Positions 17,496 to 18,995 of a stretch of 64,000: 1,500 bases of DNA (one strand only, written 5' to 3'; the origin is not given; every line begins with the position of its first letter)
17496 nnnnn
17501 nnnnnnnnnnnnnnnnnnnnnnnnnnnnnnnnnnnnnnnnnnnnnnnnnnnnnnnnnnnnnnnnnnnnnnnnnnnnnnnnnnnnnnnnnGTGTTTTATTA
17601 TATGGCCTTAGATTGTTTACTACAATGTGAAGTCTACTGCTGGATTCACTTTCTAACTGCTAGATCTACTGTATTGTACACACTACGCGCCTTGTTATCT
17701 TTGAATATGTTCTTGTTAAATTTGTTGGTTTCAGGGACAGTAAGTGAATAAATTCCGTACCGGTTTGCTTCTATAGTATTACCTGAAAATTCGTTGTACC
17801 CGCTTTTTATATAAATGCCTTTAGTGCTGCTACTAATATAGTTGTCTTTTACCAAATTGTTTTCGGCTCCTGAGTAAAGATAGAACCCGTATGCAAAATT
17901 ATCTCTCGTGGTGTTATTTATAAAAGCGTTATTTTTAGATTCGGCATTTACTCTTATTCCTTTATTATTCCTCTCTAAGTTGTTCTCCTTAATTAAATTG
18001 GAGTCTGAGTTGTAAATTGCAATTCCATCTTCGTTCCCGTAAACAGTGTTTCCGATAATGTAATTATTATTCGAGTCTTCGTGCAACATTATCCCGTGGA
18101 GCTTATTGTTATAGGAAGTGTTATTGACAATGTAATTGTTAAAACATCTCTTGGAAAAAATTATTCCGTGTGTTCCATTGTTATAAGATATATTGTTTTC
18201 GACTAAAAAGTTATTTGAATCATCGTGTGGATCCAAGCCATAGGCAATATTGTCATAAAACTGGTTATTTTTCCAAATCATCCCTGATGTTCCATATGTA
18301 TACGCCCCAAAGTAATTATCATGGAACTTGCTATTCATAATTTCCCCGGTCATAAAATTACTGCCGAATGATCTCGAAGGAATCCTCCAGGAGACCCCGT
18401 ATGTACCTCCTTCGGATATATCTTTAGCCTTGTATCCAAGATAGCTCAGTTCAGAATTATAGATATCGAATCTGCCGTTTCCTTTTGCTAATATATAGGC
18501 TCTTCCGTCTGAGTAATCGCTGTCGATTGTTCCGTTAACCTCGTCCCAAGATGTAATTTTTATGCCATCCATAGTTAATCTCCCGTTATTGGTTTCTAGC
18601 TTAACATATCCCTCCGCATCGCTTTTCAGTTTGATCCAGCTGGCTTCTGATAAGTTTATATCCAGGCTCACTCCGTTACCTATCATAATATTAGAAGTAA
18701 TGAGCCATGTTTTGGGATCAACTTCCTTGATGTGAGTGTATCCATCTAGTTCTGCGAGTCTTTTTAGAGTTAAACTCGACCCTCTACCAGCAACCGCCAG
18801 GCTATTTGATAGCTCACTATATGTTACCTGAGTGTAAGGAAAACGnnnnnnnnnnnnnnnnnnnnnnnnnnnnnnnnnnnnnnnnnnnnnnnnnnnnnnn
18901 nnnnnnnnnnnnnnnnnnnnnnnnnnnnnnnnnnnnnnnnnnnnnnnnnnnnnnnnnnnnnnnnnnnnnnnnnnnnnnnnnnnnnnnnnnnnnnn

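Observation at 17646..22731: Minimal alginate-like module: short UGDH-family dehydrogenase + GT2(QxxRW)-LysM-beta-helix fusion synthase + BNR hydrolase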

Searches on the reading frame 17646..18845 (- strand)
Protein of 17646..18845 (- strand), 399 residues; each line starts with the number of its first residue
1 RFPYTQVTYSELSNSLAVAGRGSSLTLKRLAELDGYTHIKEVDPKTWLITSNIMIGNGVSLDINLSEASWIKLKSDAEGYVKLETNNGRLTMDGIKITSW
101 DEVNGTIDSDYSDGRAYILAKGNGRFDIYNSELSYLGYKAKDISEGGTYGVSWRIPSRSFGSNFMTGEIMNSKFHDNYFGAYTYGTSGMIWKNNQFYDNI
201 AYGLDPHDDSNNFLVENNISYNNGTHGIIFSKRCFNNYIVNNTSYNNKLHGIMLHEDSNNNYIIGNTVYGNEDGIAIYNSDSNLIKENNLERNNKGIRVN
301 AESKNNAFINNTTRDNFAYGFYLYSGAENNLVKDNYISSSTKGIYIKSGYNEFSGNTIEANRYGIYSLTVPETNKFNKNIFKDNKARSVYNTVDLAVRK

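Call 77: search_dna_similar(query=window:17646-18845:-, collection=plasmids, mode=protein, max_evalue=1e-8, max_rows=30)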
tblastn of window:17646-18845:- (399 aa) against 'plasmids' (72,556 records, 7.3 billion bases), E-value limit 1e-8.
Records with a match: 9; places in all: 9; records where one place covers at least 80% of the query: 3.
Best place of each record, by identity: <60% 9.
By first word of the organism name: Rhizobium 9.
By predicted mobility (MOB-suite, as given by PLSDB): non-mobilizable 9.
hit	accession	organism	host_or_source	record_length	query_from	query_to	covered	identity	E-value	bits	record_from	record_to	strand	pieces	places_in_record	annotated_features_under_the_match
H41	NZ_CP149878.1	Rhizobium sp. T1473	Medicago sativa,Cell Culture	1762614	26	370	86%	26.6%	4e-17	91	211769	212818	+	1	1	none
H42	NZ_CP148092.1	Rhizobium sp. T1470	Medicago sativa,cell culture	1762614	26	370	86%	26.6%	4e-17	91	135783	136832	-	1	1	none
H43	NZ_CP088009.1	Rhizobium sp. T136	Melilotus albus,Cell culture,root nodule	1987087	26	370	86%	26.6%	4e-17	91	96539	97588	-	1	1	none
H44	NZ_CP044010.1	Rhizobium sp. BG6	Prosopis cineraria,pure bacterial ...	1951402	26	299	69%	31.6%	9e-18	93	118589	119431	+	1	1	none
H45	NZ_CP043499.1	Rhizobium grahamii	Prosopis cineraria,pure bacterial ...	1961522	26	299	69%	31.6%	9e-18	93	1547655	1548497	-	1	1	none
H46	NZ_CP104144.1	Rhizobium sullae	Sulla coronaria,cell culture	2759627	37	324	72%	27.7%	7e-14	81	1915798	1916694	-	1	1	record has no annotation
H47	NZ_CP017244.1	Rhizobium etli 8C-3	Phaseolus vulgaris,cell culture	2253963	53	343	73%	26.8%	8e-14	81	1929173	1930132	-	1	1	record has no annotation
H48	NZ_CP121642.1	Rhizobium sp. CC1099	Onobrychis viciifolia,cell culture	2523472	37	343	77%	25.4%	5e-13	79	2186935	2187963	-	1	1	none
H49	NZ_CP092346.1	Rhizobium gallicum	Phaseolus vulgaris,Cell culture,nodule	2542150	37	343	77%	25.1%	6e-13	78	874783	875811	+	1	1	none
